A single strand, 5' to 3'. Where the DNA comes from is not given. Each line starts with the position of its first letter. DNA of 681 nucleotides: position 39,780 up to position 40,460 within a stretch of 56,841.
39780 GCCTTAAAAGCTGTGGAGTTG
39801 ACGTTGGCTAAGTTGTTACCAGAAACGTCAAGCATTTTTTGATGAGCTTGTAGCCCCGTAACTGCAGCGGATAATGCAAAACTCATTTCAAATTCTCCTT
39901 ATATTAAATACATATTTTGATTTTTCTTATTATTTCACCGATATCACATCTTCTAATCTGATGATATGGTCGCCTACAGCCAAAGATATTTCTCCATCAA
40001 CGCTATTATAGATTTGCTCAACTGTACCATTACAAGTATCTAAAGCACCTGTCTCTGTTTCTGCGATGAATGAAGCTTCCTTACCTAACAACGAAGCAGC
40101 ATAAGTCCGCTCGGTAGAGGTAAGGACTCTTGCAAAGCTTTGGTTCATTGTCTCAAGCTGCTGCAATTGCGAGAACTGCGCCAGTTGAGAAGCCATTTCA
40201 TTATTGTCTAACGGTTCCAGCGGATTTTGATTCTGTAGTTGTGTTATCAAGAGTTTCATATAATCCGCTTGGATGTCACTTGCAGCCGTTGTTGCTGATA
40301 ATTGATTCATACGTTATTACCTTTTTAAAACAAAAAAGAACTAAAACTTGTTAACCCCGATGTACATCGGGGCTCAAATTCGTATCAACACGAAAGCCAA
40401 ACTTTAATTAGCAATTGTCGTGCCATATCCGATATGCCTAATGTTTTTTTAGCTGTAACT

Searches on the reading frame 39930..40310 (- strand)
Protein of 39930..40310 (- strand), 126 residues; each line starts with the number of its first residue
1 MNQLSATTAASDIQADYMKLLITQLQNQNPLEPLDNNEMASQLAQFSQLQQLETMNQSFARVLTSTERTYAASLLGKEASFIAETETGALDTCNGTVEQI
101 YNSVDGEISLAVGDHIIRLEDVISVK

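Call 6: search_protein_families(library=pfam, proteins=[window:39930-40310:-])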
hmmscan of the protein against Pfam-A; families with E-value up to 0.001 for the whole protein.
window:39930-40310:- (126 aa): 1 family
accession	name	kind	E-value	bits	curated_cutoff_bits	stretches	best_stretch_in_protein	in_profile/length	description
PF03963.19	FlgD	-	1.1e-18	67.6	27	1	3-59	17-73/75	Flagellar hook capping protein - N-terminal region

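Call 58: find_encoding_contigs(protein=window:39930-40310:-, flank=1500, max_places=10)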
Protein window:39930-40310:- (126 aa): 9 contigs read that carry it; 4 places shown.
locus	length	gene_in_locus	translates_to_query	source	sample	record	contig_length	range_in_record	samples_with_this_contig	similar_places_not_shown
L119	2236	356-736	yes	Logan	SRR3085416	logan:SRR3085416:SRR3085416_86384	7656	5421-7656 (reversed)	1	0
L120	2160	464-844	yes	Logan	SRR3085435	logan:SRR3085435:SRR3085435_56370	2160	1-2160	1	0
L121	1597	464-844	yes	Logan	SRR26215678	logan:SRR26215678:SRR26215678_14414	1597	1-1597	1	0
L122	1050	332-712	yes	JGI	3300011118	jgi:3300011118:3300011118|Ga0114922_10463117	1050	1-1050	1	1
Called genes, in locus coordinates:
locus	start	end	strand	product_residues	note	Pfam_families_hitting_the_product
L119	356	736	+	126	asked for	PF03963:FlgD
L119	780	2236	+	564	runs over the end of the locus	PF22692:LlgE_F_G_D1, PF07559:FlgE_D2, PF06429:Flg_bbr_C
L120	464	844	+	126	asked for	PF03963:FlgD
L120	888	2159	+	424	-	?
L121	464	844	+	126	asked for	PF03963:FlgD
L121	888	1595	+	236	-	?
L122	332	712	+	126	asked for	PF03963:FlgD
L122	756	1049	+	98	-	?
